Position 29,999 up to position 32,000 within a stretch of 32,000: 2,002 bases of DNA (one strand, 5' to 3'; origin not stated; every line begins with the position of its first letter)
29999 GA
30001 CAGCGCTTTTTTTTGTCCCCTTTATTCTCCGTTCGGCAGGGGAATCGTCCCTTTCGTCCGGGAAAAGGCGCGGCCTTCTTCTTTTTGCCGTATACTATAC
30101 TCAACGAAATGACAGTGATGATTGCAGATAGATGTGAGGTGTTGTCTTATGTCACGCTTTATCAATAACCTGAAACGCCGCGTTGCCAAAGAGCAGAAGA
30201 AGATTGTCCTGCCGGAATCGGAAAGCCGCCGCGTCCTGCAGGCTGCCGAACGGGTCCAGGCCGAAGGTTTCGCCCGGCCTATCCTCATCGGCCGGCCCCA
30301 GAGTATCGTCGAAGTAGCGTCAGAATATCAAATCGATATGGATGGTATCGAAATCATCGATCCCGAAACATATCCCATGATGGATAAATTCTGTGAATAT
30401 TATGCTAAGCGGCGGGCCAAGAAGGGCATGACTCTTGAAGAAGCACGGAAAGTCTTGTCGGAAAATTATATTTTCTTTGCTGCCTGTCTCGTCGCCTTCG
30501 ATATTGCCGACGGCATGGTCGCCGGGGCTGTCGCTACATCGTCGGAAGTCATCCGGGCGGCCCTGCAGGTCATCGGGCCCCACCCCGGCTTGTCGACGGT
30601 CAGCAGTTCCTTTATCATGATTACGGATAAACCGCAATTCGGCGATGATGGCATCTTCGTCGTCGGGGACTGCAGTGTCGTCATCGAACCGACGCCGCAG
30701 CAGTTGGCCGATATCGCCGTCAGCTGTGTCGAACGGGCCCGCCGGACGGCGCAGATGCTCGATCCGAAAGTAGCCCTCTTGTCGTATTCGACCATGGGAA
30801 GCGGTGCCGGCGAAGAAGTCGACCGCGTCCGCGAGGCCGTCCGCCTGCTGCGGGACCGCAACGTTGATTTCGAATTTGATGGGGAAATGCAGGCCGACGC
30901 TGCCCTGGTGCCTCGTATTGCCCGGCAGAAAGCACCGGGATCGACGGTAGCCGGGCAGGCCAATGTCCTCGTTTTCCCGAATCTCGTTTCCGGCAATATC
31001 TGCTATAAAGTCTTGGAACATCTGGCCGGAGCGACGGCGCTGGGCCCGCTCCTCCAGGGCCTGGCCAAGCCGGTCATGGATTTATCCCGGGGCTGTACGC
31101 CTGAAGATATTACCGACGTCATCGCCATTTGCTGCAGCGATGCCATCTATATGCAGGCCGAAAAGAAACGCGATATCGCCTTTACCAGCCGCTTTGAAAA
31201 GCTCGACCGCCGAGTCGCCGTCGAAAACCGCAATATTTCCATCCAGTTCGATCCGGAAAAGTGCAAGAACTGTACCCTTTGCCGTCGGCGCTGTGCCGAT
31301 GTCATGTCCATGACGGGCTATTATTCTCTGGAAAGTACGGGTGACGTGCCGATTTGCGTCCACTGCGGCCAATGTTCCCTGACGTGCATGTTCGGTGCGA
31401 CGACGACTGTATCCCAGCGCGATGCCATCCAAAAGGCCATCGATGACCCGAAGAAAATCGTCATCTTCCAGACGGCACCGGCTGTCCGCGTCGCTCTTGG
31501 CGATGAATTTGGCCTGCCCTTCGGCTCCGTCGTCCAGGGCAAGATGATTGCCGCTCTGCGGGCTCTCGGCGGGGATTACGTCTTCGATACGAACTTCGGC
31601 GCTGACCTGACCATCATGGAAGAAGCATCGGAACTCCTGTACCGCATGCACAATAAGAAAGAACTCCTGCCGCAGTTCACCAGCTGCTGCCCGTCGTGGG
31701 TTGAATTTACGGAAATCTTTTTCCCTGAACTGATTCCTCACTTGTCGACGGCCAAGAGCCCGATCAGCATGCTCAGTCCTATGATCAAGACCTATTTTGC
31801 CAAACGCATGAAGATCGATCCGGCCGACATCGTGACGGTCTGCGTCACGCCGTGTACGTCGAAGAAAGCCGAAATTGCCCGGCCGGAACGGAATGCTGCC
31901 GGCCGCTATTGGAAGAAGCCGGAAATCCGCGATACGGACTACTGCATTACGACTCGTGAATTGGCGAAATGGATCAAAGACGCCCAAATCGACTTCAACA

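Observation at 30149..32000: Single reading frame fuses phosphate acetyltransferase to a [FeFe]-hydrogenase module (absent from the ORF track)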

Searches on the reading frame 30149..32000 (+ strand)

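Call 4: search_protein_families(library=pfam, proteins=[window:30149-32000:+], max_evalue=0.01)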
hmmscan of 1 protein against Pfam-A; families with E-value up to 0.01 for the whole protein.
window:30149-32000:+ (617 aa): 5 families
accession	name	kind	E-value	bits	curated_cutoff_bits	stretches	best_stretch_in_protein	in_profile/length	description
PF01515.24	PTA_PTB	-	5.9e-113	377.9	24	1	4-328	2-318/319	Phosphate acetyl/butaryl transferase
PF02906.19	Fe_hyd_lg_C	-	2.9e-63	214.2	22.1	1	436-617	1-169/245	Iron only hydrogenase large subunit, C-terminal domain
PF13237.11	Fer4_10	-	0.00057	20.2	25.5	1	365-413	2-52/53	4Fe-4S dicluster domain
PF12838.12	Fer4_7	-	0.0014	19.5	27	0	327-382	11-48/52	4Fe-4S dicluster domain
PF12837.12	Fer4_6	-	0.0057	17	25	0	402-417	8-23/24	4Fe-4S binding domain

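Call 5: search_protein_families(library=ncbifam, proteins=[window:30149-32000:+], max_evalue=0.01)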
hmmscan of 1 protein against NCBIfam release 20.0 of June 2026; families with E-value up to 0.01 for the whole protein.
window:30149-32000:+ (617 aa): 20 families
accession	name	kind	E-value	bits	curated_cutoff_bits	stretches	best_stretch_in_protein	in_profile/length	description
NF007233.1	PRK09653.1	subfamily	1.2e-108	363.4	310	1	5-329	2-316/319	phosphotransacetylase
NF004167.0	PRK05632.1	equivalog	2.2e-105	353.8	418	1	4-329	385-700/708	phosphate acetyltransferase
TIGR00651.1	pta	equivalog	9.3e-104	347.1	311.2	1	19-327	1-302/304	phosphate acetyltransferase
TIGR02512.1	FeFe_hydrog_A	subfamily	5.3e-94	315.2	405.95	1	364-617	1-258/375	[FeFe] hydrogenase, group A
NF040763.1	FeFe_hydrog_A6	exception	3.9e-86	289.6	765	1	355-617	130-396/571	NADH-dependent [FeFe] hydrogenase, group A6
NF040762.1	Hydr_FeFe_Clost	exception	1.2e-66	225.6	900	1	346-617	120-395/572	ferredoxin hydrogenase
NF009501.0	PRK12861.1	subfamily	9.5e-51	172.7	1178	1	14-333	446-761/764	NADP-dependent malic enzyme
TIGR04105.1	FeFe_hydrog_B1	subfamily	9.1e-32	110.3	450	1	402-616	189-374/462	monomeric [FeFe] hydrogenase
NF006045.0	PRK08190.1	subfamily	4.2e-22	78.6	282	2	141-319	268-444/467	bifunctional enoyl-CoA hydratase/phosphate acetyltransferase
NF004472.0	PRK05805.1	subfamily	5.2e-21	75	399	2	111-328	83-294/302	phosphate butyryltransferase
TIGR02706.1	P_butyryltrans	equivalog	1.3e-20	73.7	410.5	2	111-327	79-289/294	phosphate butyryltransferase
NF008852.0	PRK11890.1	subfamily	2.4e-20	72.9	413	2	149-340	122-308/315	phosphate acetyltransferase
NF005837.0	PRK07742.1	equivalog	4.2e-16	59.1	409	1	115-327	86-292/299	phosphate butyryltransferase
NF043069.1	T4HPD_activ_SAM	equivalog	2.1e-06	27.3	425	1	360-441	41-120/299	trans-4-hydroxy-L-proline dehydratase activase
TIGR02709.1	branched_ptb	equivalog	7.9e-06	25.7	475.15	1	169-316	112-256/271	branched-chain phosphotransacylase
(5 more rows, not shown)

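Call 6: find_homologous_proteins(query=window:30149-32000:+, max_evalue=1e-10)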
Query window:30149-32000:+ (617 aa): 7708 proteins with E <= 1e-10 among 8000 candidates; the best 120 are listed.
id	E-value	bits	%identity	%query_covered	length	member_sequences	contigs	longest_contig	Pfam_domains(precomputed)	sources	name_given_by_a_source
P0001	0.0e+0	1392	100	100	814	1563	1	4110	PF02906.20,PF02256.23,PF01515.25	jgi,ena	jgi:NADP-reducing hydrogenase subunit HndD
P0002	0.0e+0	1255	89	100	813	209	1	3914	PF02906.20,PF02256.23,PF01515.25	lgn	-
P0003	0.0e+0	1250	88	100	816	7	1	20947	PF02906.20,PF02256.23,PF01515.25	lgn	-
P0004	0.0e+0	1244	89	100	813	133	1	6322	PF02906.20,PF02256.23,PF01515.25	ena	-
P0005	0.0e+0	1239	88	100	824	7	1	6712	PF02906.20,PF02256.23,PF01515.25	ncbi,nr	ncbi:phosphate acetyltransferase [Megasphaera cerevisiae]|nr:phosphate acetyltransferase [Megasphaer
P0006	0.0e+0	1202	88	97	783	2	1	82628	PF02906.20,PF02256.23,PF01515.25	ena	-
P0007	0.0e+0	1184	84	100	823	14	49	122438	PF02906.20,PF02256.23,PF01515.25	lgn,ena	-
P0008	0.0e+0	1131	80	100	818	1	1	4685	PF02906.20,PF02256.23,PF01515.25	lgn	-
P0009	0.0e+0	1126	78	100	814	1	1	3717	PF02906.20,PF02256.23,PF01515.25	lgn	-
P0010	0.0e+0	1125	78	100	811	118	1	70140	PF02906.20,PF02256.23,PF01515.25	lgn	-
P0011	0.0e+0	1099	77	100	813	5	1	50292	PF02906.20,PF02256.23,PF01515.25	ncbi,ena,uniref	ncbi:[FeFe] hydrogenase, group A [uncultured Megasphaera sp.]|uniref:[FeFe] hydrogenase, group A n=1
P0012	0.0e+0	1096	77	100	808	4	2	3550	PF02906.20,PF02256.23,PF01515.25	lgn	-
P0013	0.0e+0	1051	73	100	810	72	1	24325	PF02906.20,PF02256.23,PF01515.25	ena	-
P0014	0.0e+0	1041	72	100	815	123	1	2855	PF02906.20,PF02256.23,PF01515.25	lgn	-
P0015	0.0e+0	1036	71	100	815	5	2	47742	PF02906.20,PF02256.23,PF01515.25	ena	-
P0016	0.0e+0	1024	69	100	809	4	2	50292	PF02906.20,PF02256.23,PF01515.25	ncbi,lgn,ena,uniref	ncbi:phosphate acetyltransferase [uncultured Megasphaera sp.]|uniref:phosphate acetyltransferase n=1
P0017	2.2e-294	996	63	100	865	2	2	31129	PF02906.20,PF02256.23,PF01515.25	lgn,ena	-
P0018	1.5e-292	989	64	100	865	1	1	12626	PF02906.20,PF02256.23,PF01515.25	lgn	-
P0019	1.7e-291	986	61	100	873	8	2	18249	PF02906.20,PF02256.23,PF01515.25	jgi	jgi:phosphate acetyltransferase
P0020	1.2e-289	980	68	100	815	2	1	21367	PF02906.20,PF02256.23,PF01515.25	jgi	jgi:phosphate acetyltransferase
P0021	3.5e-265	899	93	70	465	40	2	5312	PF01515.25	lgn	-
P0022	8.2e-178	611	79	57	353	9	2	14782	PF01515.25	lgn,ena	-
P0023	2.9e-172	592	90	46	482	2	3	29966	PF02906.20,PF02256.23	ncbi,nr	ncbi:MAG: [FeFe] hydrogenase, group A [Megasphaera sp.]|nr:[FeFe] hydrogenase, group A [Megasphaera 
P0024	8.9e-153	528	70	55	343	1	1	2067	PF01515.25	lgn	-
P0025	1.1e-150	521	71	55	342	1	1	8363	PF01515.25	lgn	-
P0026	1.6e-150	521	67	55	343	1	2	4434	PF01515.25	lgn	-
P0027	4.2e-150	519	67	55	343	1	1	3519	PF01515.25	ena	-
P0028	8.0e-150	518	67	55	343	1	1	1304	PF01515.25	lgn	-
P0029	1.0e-149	518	82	44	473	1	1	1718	PF02906.20,PF02256.23,PF13237.12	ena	-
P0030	8.4e-149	515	81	44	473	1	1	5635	PF02906.20,PF02256.23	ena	-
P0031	1.2e-148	514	68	55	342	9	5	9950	PF01515.25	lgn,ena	-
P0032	1.3e-143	498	66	55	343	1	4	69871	PF01515.25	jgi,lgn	jgi:phosphate acetyltransferase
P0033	2.4e-143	497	66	55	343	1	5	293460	PF01515.25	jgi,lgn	jgi:phosphate acetyltransferase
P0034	3.1e-143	496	67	54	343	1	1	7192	PF01515.25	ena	-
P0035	3.3e-143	496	67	54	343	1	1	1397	PF01515.25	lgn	-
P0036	5.5e-143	496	66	55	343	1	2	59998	PF01515.25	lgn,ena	-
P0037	6.4e-143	495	65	55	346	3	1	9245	PF01515.25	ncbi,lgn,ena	-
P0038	7.7e-143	495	78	44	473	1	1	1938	PF02906.20,PF02256.23,PF13237.12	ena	-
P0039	8.1e-143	495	66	55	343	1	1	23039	PF01515.25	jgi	-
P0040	9.1e-143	495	66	54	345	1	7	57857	PF01515.25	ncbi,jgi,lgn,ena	jgi:phosphate acetyltransferase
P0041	1.3e-141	491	64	56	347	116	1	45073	PF01515.25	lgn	-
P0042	5.9e-141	489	65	54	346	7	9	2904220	PF01515.25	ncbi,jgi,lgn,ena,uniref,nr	ncbi:MAG: phosphate acetyltransferase [Megasphaera sp.]|jgi:phosphate acetyltransferase|uniref:phosp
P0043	2.9e-140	487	63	55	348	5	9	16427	PF01515.25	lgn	-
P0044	1.1e-138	481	66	54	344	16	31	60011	PF01515.25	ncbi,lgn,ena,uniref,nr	ncbi:phosphate acetyltransferase [uncultured Megasphaera sp.]|uniref:phosphate acetyltransferase n=1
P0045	1.3e-138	481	64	55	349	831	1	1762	PF01515.25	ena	-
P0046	1.7e-138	481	64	55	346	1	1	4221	PF01515.25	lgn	-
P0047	3.9e-138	480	64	54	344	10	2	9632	PF01515.25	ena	-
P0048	1.3e-137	478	66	53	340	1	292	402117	PF01515.25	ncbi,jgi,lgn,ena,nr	ncbi:MAG: phosphate acetyltransferase [Caecibacter sp.]|jgi:phosphate acetyltransferase|nr:phosphate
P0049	1.7e-137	477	65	53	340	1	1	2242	PF01515.25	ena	-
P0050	1.7e-137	477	65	53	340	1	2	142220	PF01515.25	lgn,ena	-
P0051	2.2e-137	477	66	53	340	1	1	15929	PF01515.25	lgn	-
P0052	4.1e-137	476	65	53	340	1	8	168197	PF01515.25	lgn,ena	-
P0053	4.6e-137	476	65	53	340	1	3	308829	PF01515.25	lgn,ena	-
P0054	6.6e-137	476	64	55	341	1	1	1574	PF01515.25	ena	-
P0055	7.5e-137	475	66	53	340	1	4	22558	PF01515.25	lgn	-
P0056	8.5e-137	475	65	53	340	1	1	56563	PF01515.25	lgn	-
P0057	9.0e-137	475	65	53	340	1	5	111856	PF01515.25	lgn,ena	-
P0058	9.5e-137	475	65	53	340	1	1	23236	PF01515.25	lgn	-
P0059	1.1e-136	475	66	53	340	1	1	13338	PF01515.25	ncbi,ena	-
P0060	1.6e-136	474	65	53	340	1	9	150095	PF01515.25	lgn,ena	-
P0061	1.8e-136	474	65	53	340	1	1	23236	PF01515.25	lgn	-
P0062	1.8e-136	474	65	53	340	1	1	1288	PF01515.25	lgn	-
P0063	3.7e-136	473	64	55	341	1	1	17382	PF01515.25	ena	-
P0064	4.2e-136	473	64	54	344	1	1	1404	PF01515.25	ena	-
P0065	5.5e-136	473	63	54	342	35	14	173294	PF01515.25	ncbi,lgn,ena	-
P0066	8.0e-136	472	64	54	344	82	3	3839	PF01515.25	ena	-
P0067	1.6e-135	471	63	54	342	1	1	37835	PF01515.25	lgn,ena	-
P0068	1.7e-135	471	65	53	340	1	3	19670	PF01515.25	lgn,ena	-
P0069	2.6e-135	470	64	54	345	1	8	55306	PF01515.25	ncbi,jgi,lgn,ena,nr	ncbi:MAG: phosphate acetyltransferase [Megasphaera sp.]|jgi:phosphate acetyltransferase|nr:phosphate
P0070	6.8e-135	469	63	55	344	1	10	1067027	PF01515.25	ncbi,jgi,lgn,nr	ncbi:MAG: phosphate acetyltransferase [Megasphaera sp.]|jgi:phosphate acetyltransferase|nr:phosphate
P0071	1.2e-134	468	62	54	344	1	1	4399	PF01515.25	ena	-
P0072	2.3e-134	467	62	55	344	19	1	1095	PF01515.25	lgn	-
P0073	3.6e-134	467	63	54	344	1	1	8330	PF01515.25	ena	-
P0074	1.0e-133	465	63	54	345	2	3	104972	PF01515.25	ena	-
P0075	3.0e-133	463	63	55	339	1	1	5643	PF01515.25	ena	-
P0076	3.0e-133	463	64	54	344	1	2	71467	PF01515.25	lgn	-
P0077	4.0e-133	463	62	55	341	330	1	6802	PF01515.25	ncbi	ncbi:MAG: phosphate acetyltransferase [Megasphaera micronuciformis]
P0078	2.4e-132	460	62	54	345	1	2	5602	PF01515.25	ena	-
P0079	4.1e-132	460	62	54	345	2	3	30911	PF01515.25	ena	-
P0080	1.1e-131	458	86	37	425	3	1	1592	PF02906.20,PF02256.23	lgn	-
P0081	1.1e-129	452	62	55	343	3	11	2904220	PF01515.25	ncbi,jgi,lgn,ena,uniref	ncbi:phosphate acetyltransferase [Megasphaera sueciensis]|uniref:phosphate acetyltransferase n=1 Tax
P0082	1.3e-127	445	70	44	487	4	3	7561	PF02906.20,PF02256.23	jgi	jgi:NADH-quinone oxidoreductase subunit G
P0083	4.8e-127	443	70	44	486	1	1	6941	PF02906.20,PF02256.23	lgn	-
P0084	1.3e-126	442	69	44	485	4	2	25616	PF02906.20,PF02256.23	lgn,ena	-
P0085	4.0e-126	440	68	44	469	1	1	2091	PF02906.20,PF02256.23,PF13237.12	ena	-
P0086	1.0e-124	435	68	44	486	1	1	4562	PF02906.20,PF02256.23,PF00037.33,PF12838.13,PF13237.12,PF13183.12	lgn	-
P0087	1.5e-124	435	59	54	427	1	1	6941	PF01515.25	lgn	-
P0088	2.7e-124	434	59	54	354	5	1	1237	PF01515.25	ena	-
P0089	1.0e-122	429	67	44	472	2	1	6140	PF02906.20,PF02256.23,PF00037.33,PF13237.12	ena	-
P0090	2.0e-122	428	65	46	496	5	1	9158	PF02906.20,PF02256.23,PF12837.13,PF00037.33,PF13484.12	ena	-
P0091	7.3e-122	426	67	44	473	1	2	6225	PF02906.20,PF02256.23,PF13237.12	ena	-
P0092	7.3e-122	426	67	44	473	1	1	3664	PF02906.20,PF02256.23,PF13237.12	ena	-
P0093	7.8e-122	426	67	44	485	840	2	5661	PF02906.20,PF02256.23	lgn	-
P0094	1.2e-121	425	67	44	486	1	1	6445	PF02906.20,PF02256.23,PF12837.13,PF00037.33,PF13484.12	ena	-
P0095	3.4e-121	424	67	44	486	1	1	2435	PF02906.20,PF02256.23,PF12837.13,PF00037.33,PF13484.12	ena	-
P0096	4.4e-121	423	65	44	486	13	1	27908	PF02906.20,PF02256.23,PF00037.33,PF12838.13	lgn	-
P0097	1.1e-120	422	66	44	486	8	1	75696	PF02906.20,PF02256.23,PF00037.33,PF13183.12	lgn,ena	-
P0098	5.9e-120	420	65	44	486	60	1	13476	PF02906.20,PF02256.23,PF00037.33,PF12838.13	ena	-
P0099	9.6e-120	419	66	44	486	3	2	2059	PF02906.20,PF02256.23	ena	-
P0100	2.5e-119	418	64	44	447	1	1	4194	PF02906.20,PF02256.23,PF00037.33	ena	-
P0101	4.3e-119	417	65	44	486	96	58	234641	PF02906.20,PF02256.23,PF00037.33,PF13484.12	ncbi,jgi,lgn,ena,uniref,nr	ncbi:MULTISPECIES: [FeFe] hydrogenase, group A [Megasphaera]|jgi:iron-only hydrogenase group A|unire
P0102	1.8e-118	415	64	44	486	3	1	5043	PF02906.20,PF02256.23,PF00037.33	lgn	-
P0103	2.3e-118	414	65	44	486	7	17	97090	PF02906.20,PF02256.23,PF12837.13,PF00037.33,PF13237.12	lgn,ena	-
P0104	2.6e-117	411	66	44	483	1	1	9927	PF02906.20,PF02256.23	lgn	-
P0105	5.7e-117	410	66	44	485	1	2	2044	PF02906.20,PF02256.23,PF00037.33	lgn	-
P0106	9.4e-117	409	63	44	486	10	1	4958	PF02906.20,PF02256.23,PF12837.13,PF00037.33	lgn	-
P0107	1.3e-116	409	66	44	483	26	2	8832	PF02906.20,PF02256.23,PF00037.33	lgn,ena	-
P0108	6.0e-116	406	65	44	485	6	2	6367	PF02906.20,PF02256.23,PF00037.33,PF12838.13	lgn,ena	-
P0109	6.2e-115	403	56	55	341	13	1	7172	PF01515.25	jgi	jgi:phosphate acetyltransferase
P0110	1.6e-114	402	64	44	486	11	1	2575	PF02906.20,PF02256.23,PF00037.33,PF13484.12,PF12838.13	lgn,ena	-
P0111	1.4e-113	399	63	44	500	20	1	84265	PF02906.20,PF02256.23,PF00037.33,PF13484.12,PF13183.12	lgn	-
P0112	3.3e-113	397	58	54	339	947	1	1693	PF01515.25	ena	-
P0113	3.3e-113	397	95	32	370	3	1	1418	PF13379.12,PF01515.25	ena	-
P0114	6.7e-113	396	62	44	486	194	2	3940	PF02906.20,PF02256.23,PF12837.13,PF00037.33,PF13484.12,PF12838.13,PF13237.12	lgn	-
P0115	1.3e-112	395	64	44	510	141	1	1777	PF02906.20,PF02256.23,PF00037.33,PF13484.12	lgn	-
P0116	1.8e-112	395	63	44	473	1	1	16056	PF02906.20,PF02256.23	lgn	-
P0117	1.4e-111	392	61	45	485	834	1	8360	PF02906.20,PF02256.23,PF13237.12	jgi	jgi:hydrogenase, Fe-only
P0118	1.7e-111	392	62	44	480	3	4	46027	PF02906.20,PF02256.23,PF12837.13,PF00037.33,PF12838.13,PF13237.12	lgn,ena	-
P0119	6.6e-111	390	61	44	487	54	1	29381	PF02906.20,PF02256.23,PF12837.13,PF00037.33,PF13484.12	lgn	-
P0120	5.1e-110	387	62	44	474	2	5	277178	PF02906.20,PF02256.23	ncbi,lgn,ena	-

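Call 10: find_encoding_contigs(protein=P0001, flank=10000, max_places=6)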
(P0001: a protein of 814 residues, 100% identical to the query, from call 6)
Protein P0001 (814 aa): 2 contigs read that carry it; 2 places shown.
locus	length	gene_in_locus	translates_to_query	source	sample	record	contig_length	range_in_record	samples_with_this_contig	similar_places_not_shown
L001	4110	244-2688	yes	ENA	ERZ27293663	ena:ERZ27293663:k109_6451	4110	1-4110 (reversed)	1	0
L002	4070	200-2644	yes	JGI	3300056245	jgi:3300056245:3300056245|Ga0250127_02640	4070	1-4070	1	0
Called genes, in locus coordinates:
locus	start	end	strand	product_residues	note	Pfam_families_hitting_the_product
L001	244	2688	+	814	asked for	PF01515:PTA_PTB, PF02906:Fe_hyd_lg_C, PF02256:Fe_hyd_SSU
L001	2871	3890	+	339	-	PF01515:PTA_PTB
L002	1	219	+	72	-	?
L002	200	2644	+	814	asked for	PF01515:PTA_PTB, PF02906:Fe_hyd_lg_C, PF02256:Fe_hyd_SSU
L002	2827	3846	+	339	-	PF01515:PTA_PTB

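Call 26: find_encoding_contigs(protein=P0007, flank=10000, max_places=3)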
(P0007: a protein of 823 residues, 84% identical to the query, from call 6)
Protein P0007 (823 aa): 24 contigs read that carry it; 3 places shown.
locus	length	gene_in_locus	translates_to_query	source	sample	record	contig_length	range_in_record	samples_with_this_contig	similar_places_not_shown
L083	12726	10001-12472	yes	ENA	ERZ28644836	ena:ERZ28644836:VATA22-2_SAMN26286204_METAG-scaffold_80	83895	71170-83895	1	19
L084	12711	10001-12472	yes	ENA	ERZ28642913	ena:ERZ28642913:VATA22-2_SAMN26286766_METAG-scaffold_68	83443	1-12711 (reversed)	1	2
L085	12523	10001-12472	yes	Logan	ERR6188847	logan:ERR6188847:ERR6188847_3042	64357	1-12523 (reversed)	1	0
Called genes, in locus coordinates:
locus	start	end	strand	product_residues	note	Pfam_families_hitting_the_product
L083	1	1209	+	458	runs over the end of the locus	PF00682:HMGL-like, PF02436:PYC_OADA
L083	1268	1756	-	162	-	PF00583:Acetyltransf_1, PF13673:Acetyltransf_10, PF13508:Acetyltransf_7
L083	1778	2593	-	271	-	PF13534:Fer4_17 (faint), PF12838:Fer4_7 (faint), PF13183:Fer4_8 (faint), PF13187:Fer4_9 (faint), PF13484:Fer4_16 (faint), PF14697:Fer4_21 (faint), PF00037:Fer4 (weak), PF12797:Fer4_2 (faint), +2 more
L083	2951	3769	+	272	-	PF19293:CdaA_N, PF02457:DAC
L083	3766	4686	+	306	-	PF07949:YbbR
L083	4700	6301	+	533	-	PF28550:DUF8436, PF00070:Pyr_redox (faint), PF01266:DAO (faint), PF03486:HI0933_like (faint), PF07992:Pyr_redox_2 (faint), PF13738:Pyr_redox_3 (faint), PF01593:Amino_oxidase (faint), PF21688:FAD-depend_C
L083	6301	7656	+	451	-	PF02878:PGM_PMM_I, PF02879:PGM_PMM_II, PF02880:PGM_PMM_III, PF00408:PGM_PMM_IV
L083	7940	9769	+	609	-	PF13522:GATase_6, PF13537:GATase_7, PF01380:SIS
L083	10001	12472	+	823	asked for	PF01515:PTA_PTB, PF02906:Fe_hyd_lg_C, PF02256:Fe_hyd_SSU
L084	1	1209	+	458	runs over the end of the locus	PF00682:HMGL-like, PF02436:PYC_OADA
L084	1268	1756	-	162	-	PF00583:Acetyltransf_1, PF13673:Acetyltransf_10, PF13508:Acetyltransf_7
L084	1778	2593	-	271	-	PF13534:Fer4_17 (faint), PF12838:Fer4_7 (faint), PF13183:Fer4_8 (faint), PF13187:Fer4_9 (faint), PF13484:Fer4_16 (faint), PF14697:Fer4_21 (faint), PF00037:Fer4 (weak), PF12797:Fer4_2 (faint), +2 more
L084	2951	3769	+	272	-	PF19293:CdaA_N, PF02457:DAC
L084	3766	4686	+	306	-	PF07949:YbbR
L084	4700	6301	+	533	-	PF28550:DUF8436, PF00070:Pyr_redox (faint), PF01266:DAO (faint), PF03486:HI0933_like (faint), PF07992:Pyr_redox_2 (faint), PF13738:Pyr_redox_3 (faint), PF01593:Amino_oxidase (faint), PF21688:FAD-depend_C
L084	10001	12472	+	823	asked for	PF01515:PTA_PTB, PF02906:Fe_hyd_lg_C, PF02256:Fe_hyd_SSU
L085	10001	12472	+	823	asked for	PF01515:PTA_PTB, PF02906:Fe_hyd_lg_C, PF02256:Fe_hyd_SSU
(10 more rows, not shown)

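Call 27: find_encoding_contigs(protein=P0017, flank=10000, max_places=2)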
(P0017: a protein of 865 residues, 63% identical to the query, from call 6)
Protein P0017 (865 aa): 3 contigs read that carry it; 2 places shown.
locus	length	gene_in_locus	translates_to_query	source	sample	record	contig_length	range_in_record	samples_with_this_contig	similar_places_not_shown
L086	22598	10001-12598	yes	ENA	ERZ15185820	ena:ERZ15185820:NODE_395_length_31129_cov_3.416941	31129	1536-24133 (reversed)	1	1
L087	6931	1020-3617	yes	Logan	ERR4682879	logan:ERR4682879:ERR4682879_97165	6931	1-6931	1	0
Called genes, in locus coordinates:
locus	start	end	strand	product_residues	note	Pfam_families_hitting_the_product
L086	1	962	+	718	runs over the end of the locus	PF01276:OKR_DC_1, PF03711:OKR_DC_1_C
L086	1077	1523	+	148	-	PF00582:Usp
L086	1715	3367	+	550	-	PF09925:DUF2157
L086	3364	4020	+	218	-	-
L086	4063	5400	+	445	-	-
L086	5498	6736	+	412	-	PF00753:Lactamase_B, PF19583:ODP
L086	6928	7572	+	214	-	-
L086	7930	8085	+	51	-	-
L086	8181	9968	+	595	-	PF14903:WG_beta_rep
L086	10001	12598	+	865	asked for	PF01515:PTA_PTB, PF02906:Fe_hyd_lg_C, PF02256:Fe_hyd_SSU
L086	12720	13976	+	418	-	PF04055:Radical_SAM (weak), PF12836:HHH_3 (faint)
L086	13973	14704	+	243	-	PF13566:DUF4130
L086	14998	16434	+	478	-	PF00206:Lyase_1, PF10415:FumaraseC_C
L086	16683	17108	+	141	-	PF09148:DUF1934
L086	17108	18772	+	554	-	PF03485:Arg_tRNA_synt_N, PF00750:tRNA-synt_1d, PF09334:tRNA-synt_1g (faint), PF05746:DALR_1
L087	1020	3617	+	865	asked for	PF01515:PTA_PTB, PF02906:Fe_hyd_lg_C, PF02256:Fe_hyd_SSU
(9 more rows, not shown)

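Call 32: find_encoding_contigs(protein=P0083, flank=7000, max_places=3)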
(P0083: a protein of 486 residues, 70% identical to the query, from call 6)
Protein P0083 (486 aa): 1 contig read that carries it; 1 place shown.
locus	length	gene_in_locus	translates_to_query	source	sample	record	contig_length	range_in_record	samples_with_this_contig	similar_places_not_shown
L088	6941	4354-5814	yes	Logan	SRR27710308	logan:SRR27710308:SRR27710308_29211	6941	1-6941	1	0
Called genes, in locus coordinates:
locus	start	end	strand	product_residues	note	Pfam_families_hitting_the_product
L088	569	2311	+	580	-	PF07694:5TM-5TMR_LYT, PF06580:His_kinase, PF02518:HATPase_c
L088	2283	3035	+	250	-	PF00072:Response_reg, PF04397:LytTR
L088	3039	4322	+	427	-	PF01515:PTA_PTB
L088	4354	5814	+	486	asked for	PF02906:Fe_hyd_lg_C, PF02256:Fe_hyd_SSU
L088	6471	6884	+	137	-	PF04246:RseC_MucC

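Call 33: find_encoding_contigs(protein=P0030, flank=7000, max_places=3)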
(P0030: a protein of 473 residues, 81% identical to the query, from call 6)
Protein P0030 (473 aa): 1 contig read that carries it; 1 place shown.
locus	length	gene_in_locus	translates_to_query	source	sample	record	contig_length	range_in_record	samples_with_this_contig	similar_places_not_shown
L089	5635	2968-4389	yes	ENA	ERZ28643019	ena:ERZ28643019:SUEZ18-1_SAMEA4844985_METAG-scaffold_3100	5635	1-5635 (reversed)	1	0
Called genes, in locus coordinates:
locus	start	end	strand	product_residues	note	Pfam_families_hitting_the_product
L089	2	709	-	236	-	?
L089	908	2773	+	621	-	PF00005:ABC_tran, PF00006:ATP-synt_ab (faint), PF02463:SMC_N (faint), PF13175:AAA_15 (faint), PF13555:AAA_29 (faint), PF12848:ABC_tran_Xtn, PF00005:ABC_tran, PF16326:ABC_tran_CTD, +2 more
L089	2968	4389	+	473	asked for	PF02906:Fe_hyd_lg_C, PF02256:Fe_hyd_SSU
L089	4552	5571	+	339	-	PF01515:PTA_PTB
